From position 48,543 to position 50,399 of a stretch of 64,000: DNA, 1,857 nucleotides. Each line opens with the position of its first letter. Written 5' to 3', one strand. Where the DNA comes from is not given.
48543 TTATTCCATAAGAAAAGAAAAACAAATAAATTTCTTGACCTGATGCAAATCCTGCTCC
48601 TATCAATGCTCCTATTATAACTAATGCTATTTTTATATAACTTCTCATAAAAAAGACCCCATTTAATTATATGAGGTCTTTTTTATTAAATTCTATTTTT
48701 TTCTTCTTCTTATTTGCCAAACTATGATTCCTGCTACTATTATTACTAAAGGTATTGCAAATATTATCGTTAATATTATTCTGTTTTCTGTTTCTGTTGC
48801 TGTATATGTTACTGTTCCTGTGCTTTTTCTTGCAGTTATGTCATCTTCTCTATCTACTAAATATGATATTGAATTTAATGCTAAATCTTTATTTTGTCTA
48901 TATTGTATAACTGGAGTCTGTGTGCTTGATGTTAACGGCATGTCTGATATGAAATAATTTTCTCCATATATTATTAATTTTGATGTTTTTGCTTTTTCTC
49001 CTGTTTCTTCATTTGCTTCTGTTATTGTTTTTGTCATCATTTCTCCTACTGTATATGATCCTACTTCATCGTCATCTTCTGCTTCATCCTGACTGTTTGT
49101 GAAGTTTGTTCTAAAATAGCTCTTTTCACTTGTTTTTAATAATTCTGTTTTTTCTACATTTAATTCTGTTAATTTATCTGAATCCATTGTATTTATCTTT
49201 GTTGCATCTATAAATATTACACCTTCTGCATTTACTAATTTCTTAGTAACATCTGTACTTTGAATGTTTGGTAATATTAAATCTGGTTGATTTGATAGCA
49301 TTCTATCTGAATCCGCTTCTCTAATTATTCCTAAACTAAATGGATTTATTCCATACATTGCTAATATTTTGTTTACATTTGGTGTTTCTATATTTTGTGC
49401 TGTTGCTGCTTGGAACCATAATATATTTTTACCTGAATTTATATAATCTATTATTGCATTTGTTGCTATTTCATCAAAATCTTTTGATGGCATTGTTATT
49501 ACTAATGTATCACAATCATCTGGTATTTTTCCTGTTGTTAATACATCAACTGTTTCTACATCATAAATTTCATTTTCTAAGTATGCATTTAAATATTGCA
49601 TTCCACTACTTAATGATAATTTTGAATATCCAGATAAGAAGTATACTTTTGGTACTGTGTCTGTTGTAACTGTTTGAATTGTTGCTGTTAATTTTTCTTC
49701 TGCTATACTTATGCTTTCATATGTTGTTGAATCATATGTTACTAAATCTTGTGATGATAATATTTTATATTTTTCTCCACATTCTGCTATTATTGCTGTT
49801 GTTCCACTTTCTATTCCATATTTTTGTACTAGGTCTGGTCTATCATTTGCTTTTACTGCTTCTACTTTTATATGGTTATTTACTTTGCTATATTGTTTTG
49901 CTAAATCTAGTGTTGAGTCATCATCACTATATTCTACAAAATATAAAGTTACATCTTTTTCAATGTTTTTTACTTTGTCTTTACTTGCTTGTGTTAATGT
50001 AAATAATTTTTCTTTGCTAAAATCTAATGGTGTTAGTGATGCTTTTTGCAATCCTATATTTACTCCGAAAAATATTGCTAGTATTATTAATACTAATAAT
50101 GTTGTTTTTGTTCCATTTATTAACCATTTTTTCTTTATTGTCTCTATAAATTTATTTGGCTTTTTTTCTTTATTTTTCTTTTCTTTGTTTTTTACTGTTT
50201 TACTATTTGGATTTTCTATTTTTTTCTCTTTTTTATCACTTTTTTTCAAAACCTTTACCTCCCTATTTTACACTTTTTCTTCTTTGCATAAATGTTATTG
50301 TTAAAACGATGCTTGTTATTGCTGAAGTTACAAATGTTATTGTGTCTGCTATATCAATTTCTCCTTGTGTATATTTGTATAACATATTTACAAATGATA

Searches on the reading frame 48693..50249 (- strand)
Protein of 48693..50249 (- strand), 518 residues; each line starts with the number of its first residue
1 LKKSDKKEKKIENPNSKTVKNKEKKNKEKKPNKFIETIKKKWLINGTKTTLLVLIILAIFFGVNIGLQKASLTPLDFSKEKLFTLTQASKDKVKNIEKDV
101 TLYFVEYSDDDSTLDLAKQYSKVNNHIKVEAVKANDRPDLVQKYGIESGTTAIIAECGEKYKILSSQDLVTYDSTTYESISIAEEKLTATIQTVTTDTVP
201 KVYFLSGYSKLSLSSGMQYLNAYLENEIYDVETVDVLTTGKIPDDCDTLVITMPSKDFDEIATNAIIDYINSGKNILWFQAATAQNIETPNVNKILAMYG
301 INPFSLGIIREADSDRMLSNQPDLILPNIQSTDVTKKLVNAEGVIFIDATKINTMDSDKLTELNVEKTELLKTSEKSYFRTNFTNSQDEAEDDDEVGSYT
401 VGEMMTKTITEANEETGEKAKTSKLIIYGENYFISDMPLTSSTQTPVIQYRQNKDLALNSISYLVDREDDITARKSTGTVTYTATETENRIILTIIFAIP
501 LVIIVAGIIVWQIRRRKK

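Call 16: search_protein_families(library=pfam, proteins=[window:48693-50249:-], max_evalue=0.001)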
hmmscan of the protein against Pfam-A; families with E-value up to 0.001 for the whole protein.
window:48693-50249:- (518 aa): 3 families
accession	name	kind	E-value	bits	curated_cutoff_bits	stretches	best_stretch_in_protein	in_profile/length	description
PF09822.16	ABC_transp_aux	-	5.8e-24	85.3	34.7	1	200-460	2-288/288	ABC-type uncharacterized transport system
PF23357.1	DUF7088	-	1.7e-06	28.6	27.8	1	79-149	1-83/105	Domain of unknown function (DUF7088)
PF23355.1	IFT52_GIFT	-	0.00037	20.1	27.2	0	212-303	13-103/246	IFT52 GIFT domain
